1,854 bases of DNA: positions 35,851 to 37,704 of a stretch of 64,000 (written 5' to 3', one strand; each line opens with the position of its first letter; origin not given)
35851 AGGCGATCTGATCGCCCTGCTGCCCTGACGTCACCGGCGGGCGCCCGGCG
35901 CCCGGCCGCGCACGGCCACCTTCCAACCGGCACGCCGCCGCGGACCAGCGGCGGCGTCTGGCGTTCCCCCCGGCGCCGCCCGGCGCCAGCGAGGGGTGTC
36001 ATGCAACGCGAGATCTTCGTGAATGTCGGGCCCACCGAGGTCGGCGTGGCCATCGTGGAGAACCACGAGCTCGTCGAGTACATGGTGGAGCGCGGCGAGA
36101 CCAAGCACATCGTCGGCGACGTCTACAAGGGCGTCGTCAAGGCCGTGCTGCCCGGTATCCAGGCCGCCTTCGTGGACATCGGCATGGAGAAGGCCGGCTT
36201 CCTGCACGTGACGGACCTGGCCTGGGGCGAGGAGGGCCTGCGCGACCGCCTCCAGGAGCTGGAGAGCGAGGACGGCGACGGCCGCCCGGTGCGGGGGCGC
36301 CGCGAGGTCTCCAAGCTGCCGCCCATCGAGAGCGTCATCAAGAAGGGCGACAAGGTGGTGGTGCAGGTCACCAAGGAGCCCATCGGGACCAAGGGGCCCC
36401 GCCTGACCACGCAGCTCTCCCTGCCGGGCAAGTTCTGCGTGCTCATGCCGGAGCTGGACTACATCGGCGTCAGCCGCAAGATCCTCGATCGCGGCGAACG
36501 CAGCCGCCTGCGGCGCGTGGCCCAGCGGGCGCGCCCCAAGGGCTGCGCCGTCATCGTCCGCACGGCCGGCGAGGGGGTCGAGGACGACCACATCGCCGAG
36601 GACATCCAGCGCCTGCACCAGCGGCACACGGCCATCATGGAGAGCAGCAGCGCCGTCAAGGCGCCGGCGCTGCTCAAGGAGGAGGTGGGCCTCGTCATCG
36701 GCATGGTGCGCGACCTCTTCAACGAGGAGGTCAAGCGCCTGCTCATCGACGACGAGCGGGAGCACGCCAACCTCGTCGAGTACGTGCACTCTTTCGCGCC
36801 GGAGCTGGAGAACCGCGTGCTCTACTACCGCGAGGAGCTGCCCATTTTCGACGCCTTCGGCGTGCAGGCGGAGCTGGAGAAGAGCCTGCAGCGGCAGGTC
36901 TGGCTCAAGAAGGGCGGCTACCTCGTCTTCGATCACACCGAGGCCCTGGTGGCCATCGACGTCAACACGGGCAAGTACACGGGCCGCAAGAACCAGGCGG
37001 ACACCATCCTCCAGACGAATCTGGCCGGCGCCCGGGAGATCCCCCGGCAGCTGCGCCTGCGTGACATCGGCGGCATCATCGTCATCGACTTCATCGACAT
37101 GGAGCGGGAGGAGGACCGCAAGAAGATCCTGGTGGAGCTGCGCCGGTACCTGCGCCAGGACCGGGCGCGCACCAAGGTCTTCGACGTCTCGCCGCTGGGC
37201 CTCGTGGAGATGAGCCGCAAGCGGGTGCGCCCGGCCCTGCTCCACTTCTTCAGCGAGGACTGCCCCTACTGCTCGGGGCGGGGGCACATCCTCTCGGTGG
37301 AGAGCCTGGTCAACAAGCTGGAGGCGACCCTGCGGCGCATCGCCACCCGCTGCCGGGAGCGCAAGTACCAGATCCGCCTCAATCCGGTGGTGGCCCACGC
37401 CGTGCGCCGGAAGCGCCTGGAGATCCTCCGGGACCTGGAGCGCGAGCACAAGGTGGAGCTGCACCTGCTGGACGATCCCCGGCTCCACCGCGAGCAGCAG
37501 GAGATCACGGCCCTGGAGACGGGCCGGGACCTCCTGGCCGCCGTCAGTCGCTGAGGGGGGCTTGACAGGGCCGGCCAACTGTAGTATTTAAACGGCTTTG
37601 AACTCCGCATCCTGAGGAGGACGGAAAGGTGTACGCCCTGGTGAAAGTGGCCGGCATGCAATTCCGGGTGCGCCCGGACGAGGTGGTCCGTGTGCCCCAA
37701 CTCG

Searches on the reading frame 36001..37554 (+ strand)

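Call 66: search_protein_families(library=ncbifam, proteins=[window:36001-37554:+], max_evalue=0.00001)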
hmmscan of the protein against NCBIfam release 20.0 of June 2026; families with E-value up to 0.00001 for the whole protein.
window:36001-37554:+ (517 aa): 5 families
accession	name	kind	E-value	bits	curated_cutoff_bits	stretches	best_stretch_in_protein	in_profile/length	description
TIGR00757.1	RNaseEG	subfamily_domain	6.3e-144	480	325.95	1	15-440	3-413/415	Rne/Rng family ribonuclease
NF008689.0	PRK11712.1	equivalog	6.8e-123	410.7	594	1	2-480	2-464/489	ribonuclease G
NF052588.1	RnaseEMycob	equivalog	4.7e-99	332.5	1400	1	15-452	340-767/945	ribonuclease E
NF052586.1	RnaseECyano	equivalog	8.8e-93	311.8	900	2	109-494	82-473/619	ribonuclease E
NF008074.0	PRK10811.1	equivalog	3.1e-74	250.4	908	1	11-437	11-420/1068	ribonuclease E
